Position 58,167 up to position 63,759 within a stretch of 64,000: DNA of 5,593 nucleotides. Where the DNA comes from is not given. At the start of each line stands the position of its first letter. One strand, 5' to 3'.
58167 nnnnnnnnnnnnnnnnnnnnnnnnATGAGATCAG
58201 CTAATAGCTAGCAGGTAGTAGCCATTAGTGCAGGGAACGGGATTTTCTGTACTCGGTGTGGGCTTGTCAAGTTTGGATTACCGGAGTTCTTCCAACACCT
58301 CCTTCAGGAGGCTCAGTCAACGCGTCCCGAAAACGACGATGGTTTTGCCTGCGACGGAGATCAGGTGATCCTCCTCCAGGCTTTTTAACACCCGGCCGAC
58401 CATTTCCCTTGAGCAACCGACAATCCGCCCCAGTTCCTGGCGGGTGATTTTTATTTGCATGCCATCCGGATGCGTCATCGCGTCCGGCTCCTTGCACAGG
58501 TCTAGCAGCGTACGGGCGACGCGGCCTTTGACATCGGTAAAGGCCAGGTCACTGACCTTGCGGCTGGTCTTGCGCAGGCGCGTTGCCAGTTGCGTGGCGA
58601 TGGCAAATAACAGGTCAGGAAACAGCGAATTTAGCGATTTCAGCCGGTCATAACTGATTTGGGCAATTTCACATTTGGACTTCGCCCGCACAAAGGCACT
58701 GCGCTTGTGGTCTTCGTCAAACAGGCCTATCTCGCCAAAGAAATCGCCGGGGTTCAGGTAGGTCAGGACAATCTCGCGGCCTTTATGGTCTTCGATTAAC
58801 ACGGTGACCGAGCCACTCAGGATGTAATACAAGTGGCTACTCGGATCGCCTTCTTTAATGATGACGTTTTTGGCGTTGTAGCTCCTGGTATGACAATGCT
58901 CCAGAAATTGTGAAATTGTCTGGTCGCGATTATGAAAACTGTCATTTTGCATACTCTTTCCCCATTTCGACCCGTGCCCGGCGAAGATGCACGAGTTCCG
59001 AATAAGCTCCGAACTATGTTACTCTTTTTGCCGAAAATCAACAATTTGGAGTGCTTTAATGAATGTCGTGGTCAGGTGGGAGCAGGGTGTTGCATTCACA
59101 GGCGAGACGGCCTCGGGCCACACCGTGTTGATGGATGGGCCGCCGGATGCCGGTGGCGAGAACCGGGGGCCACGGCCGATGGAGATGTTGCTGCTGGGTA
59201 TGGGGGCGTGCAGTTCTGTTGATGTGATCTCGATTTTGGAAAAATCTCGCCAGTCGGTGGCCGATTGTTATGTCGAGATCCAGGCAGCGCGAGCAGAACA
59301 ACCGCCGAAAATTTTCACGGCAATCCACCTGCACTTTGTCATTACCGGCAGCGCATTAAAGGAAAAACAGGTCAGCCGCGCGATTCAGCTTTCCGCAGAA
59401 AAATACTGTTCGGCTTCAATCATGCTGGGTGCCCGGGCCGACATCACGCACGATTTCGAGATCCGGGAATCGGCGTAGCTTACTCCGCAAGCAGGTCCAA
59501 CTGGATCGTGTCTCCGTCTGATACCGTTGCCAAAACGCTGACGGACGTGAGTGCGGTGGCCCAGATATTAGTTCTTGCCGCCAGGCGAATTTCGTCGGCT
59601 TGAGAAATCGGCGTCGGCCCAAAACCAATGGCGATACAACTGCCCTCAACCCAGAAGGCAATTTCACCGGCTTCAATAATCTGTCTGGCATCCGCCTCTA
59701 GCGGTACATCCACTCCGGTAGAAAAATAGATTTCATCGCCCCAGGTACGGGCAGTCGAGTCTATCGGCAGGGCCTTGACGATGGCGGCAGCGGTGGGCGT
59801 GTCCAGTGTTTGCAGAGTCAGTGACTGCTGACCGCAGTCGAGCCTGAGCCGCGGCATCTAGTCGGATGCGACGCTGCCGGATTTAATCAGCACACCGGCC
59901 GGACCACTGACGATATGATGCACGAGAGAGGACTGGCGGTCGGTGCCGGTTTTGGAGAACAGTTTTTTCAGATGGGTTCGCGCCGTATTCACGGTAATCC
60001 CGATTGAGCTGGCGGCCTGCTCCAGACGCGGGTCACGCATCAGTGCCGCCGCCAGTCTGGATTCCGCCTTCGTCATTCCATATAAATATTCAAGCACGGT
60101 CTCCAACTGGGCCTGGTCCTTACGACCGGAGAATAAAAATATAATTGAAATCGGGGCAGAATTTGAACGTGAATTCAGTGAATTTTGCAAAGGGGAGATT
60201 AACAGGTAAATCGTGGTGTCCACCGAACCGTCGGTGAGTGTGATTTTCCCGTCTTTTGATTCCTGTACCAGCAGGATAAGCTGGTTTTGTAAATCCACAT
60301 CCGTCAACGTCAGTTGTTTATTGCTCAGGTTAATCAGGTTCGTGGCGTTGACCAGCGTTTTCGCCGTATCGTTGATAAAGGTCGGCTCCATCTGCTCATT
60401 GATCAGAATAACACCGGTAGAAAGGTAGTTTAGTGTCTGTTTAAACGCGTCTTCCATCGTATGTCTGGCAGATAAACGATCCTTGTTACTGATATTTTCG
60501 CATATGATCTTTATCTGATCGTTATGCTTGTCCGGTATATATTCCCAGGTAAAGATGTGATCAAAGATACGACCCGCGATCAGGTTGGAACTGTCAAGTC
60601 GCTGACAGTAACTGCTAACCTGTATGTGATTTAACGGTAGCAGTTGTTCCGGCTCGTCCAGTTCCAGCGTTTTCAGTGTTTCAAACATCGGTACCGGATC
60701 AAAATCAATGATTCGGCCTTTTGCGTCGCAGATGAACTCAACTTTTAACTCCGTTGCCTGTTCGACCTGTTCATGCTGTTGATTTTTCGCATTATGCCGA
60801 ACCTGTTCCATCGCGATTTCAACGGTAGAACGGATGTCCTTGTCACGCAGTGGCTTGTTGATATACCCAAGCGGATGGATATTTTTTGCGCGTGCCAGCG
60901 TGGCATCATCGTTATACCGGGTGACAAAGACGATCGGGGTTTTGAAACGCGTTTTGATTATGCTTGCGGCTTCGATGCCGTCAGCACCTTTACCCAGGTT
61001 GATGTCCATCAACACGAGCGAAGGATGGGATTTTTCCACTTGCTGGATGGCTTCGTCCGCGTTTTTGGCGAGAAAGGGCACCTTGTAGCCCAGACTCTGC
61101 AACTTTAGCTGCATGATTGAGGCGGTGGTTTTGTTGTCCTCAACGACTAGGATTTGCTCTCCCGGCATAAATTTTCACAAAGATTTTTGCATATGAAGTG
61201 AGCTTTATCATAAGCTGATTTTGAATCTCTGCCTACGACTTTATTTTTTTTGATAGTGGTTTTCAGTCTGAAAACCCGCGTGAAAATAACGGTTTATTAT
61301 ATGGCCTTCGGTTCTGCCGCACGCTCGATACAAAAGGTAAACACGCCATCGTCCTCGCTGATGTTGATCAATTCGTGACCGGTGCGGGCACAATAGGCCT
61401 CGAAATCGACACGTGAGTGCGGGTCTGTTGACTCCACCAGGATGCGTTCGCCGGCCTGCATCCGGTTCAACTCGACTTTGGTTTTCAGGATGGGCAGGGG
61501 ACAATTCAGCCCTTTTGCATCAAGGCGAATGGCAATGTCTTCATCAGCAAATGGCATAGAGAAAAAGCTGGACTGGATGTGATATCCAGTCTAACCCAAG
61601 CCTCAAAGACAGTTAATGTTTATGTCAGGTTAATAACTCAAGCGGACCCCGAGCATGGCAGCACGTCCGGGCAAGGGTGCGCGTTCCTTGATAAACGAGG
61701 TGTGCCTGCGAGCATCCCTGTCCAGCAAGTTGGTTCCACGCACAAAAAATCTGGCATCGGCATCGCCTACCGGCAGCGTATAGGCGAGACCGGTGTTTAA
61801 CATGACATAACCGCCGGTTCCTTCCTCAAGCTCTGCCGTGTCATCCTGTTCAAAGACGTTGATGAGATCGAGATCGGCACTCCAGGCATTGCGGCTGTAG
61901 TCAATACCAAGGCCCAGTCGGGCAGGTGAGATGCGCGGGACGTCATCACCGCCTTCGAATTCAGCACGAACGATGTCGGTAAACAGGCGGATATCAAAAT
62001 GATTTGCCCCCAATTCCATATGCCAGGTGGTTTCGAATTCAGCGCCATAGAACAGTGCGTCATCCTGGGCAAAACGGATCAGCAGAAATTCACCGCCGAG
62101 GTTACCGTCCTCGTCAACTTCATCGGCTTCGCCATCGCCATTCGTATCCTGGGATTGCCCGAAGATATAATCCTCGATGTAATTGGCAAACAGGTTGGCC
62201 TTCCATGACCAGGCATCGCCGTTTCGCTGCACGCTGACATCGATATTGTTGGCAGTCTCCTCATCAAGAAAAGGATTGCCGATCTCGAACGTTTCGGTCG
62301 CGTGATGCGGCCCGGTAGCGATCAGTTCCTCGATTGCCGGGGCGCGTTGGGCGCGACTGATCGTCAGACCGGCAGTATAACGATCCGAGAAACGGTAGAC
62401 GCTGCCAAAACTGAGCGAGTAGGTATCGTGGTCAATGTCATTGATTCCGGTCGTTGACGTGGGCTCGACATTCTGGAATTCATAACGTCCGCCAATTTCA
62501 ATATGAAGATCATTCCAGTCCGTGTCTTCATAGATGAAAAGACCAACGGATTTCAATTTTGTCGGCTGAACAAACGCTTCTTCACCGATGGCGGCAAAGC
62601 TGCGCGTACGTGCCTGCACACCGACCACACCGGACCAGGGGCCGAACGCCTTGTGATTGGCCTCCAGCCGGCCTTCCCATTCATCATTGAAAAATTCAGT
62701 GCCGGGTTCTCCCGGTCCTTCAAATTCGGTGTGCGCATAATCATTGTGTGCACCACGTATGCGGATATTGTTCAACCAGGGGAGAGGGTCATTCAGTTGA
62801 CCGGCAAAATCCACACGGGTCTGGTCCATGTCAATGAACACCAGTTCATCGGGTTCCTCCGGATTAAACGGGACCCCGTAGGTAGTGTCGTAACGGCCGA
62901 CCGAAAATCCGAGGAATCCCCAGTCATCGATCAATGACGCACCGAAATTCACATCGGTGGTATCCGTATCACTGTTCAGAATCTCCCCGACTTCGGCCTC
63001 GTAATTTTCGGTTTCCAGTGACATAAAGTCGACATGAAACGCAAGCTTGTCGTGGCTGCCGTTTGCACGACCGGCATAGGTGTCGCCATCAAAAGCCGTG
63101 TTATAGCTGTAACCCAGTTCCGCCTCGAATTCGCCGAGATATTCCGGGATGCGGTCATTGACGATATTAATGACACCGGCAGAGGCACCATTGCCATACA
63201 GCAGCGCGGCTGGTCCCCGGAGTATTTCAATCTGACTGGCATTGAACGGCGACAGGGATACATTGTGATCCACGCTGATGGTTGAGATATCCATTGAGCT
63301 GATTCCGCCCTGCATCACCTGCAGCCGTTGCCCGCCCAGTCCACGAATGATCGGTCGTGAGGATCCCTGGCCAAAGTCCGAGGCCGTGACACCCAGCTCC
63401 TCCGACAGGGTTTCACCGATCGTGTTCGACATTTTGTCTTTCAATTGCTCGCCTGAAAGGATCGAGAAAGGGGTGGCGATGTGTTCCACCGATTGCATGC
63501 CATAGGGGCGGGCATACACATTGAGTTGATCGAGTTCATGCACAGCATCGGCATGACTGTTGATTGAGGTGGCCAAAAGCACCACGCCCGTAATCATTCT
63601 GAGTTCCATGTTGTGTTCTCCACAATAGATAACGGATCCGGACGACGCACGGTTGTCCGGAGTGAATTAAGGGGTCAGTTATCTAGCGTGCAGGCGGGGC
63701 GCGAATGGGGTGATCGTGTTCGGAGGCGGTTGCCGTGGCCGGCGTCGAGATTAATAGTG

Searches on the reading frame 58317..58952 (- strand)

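Call 28: search_protein_families(library=pfam, max_evalue=0.00001, proteins=[window:58317-58952:-])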
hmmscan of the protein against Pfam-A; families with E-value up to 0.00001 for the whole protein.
window:58317-58952:- (211 aa): 3 families
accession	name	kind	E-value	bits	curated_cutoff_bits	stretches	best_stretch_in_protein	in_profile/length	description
PF00027.35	cNMP_binding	-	2.7e-23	82.2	27.5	1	23-107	2-85/89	Cyclic nucleotide-binding domain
PF13545.12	HTH_Crp_2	-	4.9e-13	49.3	27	1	143-206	1-60/70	Crp-like helix-turn-helix domain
PF00325.26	Crp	-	3.6e-11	43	21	1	167-198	1-32/32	Bacterial regulatory proteins, crp family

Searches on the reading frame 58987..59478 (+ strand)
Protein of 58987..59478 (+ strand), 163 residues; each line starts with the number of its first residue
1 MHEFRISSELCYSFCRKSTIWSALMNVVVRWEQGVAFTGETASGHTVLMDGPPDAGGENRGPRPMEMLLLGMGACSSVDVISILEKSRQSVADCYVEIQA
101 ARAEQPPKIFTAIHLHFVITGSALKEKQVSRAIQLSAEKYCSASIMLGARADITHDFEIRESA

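Call 28: search_protein_families(library=pfam, max_evalue=0.00001, proteins=[window:58987-59478:+])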
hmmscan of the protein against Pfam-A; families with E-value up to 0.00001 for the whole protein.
window:58987-59478:+ (163 aa): 1 family
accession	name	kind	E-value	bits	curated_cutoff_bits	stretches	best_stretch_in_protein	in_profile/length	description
PF02566.24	OsmC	-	2.4e-18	66.8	27.5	1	57-155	1-99/100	OsmC-like protein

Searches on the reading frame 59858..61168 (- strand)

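Call 28: search_protein_families(library=pfam, max_evalue=0.00001, proteins=[window:59858-61168:-])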
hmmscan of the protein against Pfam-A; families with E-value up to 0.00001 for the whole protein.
window:59858-61168:- (436 aa): 1 family
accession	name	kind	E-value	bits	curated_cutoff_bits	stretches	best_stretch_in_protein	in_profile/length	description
PF00072.30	Response_reg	-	2.1e-20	73.4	30.2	1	6-116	1-110/111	Response regulator receiver domain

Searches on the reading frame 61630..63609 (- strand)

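Call 28: search_protein_families(library=pfam, max_evalue=0.00001, proteins=[window:61630-63609:-])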
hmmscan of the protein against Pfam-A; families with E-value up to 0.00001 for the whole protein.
window:61630-63609:- (659 aa): 3 families
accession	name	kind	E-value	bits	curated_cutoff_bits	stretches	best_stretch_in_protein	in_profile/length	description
PF00593.30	TonB_dep_Rec_b-barrel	-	3.9e-34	119.7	27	1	214-628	22-436/436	TonB dependent receptor-like, beta-barrel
PF07715.20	Plug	-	9.8e-18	65.1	23.9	1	44-146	5-107/107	TonB-dependent Receptor Plug Domain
PF14905.12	OMP_b-brl_3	-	2.9e-07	30.3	27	1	364-491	124-253/408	Outer membrane protein beta-barrel family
